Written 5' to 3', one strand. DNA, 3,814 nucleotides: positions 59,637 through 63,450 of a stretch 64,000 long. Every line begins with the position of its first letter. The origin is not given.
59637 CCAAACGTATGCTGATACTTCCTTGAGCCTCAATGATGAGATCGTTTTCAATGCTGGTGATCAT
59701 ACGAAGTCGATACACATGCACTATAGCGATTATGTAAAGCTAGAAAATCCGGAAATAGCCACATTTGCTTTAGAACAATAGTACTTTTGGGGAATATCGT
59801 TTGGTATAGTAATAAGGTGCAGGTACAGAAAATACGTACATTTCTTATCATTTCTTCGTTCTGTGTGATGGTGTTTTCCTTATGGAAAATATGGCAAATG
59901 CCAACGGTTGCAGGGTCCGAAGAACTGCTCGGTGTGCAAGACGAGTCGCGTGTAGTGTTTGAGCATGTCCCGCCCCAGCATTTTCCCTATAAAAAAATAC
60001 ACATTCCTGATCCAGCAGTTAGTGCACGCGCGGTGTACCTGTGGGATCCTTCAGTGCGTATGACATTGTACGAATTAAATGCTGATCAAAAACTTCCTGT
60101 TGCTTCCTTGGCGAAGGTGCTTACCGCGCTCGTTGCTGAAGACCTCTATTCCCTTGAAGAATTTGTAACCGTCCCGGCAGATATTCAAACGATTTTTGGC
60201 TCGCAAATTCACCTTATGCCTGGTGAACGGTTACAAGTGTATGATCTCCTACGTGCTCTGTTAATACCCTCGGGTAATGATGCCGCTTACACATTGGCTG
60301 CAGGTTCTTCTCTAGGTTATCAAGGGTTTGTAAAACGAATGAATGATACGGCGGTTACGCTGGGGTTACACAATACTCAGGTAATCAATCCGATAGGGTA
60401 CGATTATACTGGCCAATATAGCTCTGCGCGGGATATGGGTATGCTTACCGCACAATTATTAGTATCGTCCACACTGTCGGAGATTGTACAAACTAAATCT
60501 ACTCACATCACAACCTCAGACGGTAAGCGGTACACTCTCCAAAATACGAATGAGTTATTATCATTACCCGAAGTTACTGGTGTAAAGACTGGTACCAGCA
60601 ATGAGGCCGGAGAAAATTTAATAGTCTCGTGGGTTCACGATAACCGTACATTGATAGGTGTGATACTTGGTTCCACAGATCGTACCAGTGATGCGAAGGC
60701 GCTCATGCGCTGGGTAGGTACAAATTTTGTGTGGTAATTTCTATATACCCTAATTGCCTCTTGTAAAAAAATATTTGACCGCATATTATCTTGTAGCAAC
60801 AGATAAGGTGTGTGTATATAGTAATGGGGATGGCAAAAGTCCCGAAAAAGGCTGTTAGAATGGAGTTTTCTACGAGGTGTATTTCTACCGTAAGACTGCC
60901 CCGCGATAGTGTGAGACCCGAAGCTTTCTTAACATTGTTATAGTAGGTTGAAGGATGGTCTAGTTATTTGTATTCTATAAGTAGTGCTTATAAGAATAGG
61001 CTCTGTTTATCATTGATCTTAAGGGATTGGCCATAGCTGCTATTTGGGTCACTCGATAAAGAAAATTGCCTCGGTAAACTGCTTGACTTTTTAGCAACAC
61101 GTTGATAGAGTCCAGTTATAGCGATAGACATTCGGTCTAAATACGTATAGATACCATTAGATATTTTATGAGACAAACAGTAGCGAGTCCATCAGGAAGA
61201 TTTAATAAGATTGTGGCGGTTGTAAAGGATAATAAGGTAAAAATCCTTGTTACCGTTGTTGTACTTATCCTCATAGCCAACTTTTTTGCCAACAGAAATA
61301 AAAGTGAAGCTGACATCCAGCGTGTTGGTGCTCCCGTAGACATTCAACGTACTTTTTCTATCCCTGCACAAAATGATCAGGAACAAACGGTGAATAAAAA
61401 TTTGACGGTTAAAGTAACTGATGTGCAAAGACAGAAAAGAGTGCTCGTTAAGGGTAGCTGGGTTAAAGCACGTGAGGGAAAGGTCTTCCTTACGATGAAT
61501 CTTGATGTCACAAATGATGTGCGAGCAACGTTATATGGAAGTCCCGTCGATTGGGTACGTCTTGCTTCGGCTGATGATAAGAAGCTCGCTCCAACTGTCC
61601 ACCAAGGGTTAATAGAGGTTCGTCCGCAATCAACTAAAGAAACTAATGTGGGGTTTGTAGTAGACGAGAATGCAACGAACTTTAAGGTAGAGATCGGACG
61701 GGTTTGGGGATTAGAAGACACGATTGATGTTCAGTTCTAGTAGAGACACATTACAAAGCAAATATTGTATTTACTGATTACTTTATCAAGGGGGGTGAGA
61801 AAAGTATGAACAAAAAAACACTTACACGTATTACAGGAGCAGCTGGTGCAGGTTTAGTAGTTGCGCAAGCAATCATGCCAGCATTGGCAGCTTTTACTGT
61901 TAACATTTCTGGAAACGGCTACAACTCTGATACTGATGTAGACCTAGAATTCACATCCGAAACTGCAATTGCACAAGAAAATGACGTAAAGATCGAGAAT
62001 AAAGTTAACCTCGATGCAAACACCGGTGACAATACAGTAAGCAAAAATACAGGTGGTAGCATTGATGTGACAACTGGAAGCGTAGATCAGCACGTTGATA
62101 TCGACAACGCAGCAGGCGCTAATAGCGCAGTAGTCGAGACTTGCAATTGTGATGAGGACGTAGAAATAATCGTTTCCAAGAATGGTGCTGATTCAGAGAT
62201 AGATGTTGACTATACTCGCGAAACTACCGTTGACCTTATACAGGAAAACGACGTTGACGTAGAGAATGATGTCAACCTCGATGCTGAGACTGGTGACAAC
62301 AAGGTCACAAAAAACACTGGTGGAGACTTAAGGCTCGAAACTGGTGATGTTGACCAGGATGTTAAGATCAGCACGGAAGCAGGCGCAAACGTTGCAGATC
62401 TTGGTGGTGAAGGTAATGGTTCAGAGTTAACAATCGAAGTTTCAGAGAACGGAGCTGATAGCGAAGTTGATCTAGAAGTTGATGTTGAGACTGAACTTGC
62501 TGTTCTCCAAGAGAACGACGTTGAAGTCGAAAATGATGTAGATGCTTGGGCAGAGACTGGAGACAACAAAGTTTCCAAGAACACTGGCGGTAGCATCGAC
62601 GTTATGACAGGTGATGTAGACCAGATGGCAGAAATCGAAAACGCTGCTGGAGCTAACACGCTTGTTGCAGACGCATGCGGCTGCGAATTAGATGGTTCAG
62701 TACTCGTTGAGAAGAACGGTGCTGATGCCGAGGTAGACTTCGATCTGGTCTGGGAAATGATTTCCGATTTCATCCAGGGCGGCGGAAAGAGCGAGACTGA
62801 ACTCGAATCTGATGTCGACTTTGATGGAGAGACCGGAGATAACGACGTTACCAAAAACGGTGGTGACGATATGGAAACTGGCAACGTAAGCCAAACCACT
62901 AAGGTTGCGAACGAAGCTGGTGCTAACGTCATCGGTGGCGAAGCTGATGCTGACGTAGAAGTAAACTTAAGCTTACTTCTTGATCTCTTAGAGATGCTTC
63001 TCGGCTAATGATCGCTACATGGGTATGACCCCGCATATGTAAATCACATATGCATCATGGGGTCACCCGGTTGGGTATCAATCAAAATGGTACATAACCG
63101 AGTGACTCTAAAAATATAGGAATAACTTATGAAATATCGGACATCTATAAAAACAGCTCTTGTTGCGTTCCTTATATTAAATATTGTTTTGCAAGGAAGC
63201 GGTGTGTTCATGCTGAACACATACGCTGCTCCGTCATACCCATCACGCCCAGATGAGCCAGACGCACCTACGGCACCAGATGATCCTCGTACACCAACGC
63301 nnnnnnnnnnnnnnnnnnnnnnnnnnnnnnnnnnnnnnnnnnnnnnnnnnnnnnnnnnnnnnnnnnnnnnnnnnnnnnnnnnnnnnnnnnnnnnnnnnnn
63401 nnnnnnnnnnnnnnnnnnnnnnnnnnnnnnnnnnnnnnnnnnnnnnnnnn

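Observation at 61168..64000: Accessory locus encoding paralogous, extremely acidic secreted tandem-repeat proteins with a recurring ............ / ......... motif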

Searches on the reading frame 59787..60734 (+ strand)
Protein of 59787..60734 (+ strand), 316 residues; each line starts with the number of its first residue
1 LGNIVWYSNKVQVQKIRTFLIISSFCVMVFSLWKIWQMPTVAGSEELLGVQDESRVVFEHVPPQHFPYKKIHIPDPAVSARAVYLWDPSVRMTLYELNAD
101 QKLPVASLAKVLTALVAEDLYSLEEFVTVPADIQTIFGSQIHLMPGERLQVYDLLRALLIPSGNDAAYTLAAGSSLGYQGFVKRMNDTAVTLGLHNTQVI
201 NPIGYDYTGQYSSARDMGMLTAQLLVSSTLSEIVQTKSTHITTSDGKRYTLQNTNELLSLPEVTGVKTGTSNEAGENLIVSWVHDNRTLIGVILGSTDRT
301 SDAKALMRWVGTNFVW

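Call 10: search_protein_families(library=pfam, proteins=[window:59787-60734:+], max_evalue=1)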
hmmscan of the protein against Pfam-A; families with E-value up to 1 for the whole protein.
window:59787-60734:+ (316 aa): 5 families
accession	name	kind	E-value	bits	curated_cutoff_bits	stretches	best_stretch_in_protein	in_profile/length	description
PF00768.25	Peptidase_S11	-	7.1e-45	153.8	27.6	1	75-296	7-237/239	D-alanyl-D-alanine carboxypeptidase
PF13354.11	Beta-lactamase2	-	1.6e-09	37.9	22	1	83-275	2-198/214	Beta-lactamase enzyme family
PF20479.3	TMEM128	-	0.031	15.2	23.9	1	9-41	75-107/124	TMEM128 protein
PF24032.1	YQBQ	-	0.039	13.8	27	1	185-269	71-156/294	YQBQ-like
PF06988.16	NifT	-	0.12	12.5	22.6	0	123-161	22-59/64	NifT/FixU protein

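Call 11: search_protein_families(library=ncbifam, proteins=[window:59787-60734:+], max_evalue=1)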
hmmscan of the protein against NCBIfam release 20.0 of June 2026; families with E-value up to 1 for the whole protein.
window:59787-60734:+ (316 aa): 7 families
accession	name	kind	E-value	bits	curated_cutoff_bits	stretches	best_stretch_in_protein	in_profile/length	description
NF000471.1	vanY_of_D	exception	5.8e-36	124.4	625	1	89-299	108-338/354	transpeptidase-like D-Ala-D-Ala carboxypeptidase VanY-D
NF007445.0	PRK10001.1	equivalog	1.7e-29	102.8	765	1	72-308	31-279/400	serine-type D-Ala-D-Ala carboxypeptidase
NF008489.0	PRK11397.1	equivalog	1.3e-28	99.8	610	1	74-314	31-283/389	serine-type D-Ala-D-Ala carboxypeptidase DacD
NF008059.0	PRK10793.1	equivalog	6.5e-26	91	694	1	74-309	39-287/403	D-alanyl-D-alanine carboxypeptidase DacA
NF008668.0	PRK11669.1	equivalog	4.7e-24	85.1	294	1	79-313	42-283/316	D-alanyl-D-alanine endopeptidase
NF038258.2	PBP4_Staph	exception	1.1e-15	57.4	500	1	94-300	54-283/366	penicillin-binding protein PBP4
NF038273.1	strep_PBP3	exception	9e-15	54.6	490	1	87-305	35-276/407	D-alanyl-D-alanine carboxypeptidase PBP3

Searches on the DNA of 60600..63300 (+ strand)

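Call 43: search_rna_families(source=window, start=60600, end=63300, threshold=evalue, max_evalue=1)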
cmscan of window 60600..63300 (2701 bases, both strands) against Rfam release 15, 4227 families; matches with E-value up to 1: 0.
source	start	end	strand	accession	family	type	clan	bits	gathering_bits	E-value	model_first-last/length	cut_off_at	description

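Call 85: search_rna_families(sources=[L005, L006, L007, L008, L009, L010, L011, L013], threshold=gathering)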
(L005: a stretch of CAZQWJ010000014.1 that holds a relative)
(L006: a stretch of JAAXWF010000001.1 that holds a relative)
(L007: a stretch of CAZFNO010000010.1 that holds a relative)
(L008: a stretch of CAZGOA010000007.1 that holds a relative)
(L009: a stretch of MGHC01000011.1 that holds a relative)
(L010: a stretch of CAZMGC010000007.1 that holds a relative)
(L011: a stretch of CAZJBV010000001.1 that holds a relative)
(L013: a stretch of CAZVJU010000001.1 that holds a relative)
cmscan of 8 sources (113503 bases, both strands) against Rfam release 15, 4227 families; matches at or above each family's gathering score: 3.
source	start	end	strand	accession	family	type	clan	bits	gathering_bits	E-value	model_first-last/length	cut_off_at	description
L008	4295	4367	+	RF00005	tRNA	Gene; tRNA;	CL00001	71.4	29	2.3e-13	1-71/71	no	tRNA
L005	11648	11719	+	RF00005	tRNA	Gene; tRNA;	CL00001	61.7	29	1.1e-10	1-71/71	no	tRNA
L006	2507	2579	-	RF00005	tRNA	Gene; tRNA;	CL00001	52.7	29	3.3e-08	1-71/71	no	tRNA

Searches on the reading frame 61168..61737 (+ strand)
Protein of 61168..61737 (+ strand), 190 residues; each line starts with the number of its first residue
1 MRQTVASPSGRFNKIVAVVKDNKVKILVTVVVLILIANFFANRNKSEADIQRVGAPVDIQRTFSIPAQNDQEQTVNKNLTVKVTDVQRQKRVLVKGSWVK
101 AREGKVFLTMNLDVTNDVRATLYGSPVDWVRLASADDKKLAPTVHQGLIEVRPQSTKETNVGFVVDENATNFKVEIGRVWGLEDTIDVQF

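Call 10: search_protein_families(library=pfam, proteins=[window:61168-61737:+], max_evalue=1)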
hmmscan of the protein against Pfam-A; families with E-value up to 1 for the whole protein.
window:61168-61737:+ (190 aa): 3 families
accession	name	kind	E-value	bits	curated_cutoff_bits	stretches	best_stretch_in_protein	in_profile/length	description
PF11611.13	DUF4352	-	1.8e-05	25.5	25.9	1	75-180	7-117/122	Domain of unknown function (DUF4352)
PF02107.21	FlgH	-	0.047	13.8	27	1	53-108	63-119/172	Flagellar L-ring protein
PF21619.2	DUF6855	-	0.091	13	27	1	101-154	35-84/132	Family of unknown function (DUF6855)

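Call 11: search_protein_families(library=ncbifam, proteins=[window:61168-61737:+], max_evalue=1)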
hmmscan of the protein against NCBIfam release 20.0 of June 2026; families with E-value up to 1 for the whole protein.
window:61168-61737:+ (190 aa): 0 families

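Call 82: search_solved_structures(query=window:61168-61737:+, max_evalue=10, show_alignments=1)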
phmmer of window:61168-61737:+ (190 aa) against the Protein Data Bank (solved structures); distinct sequences matched with E-value up to 10: 0.
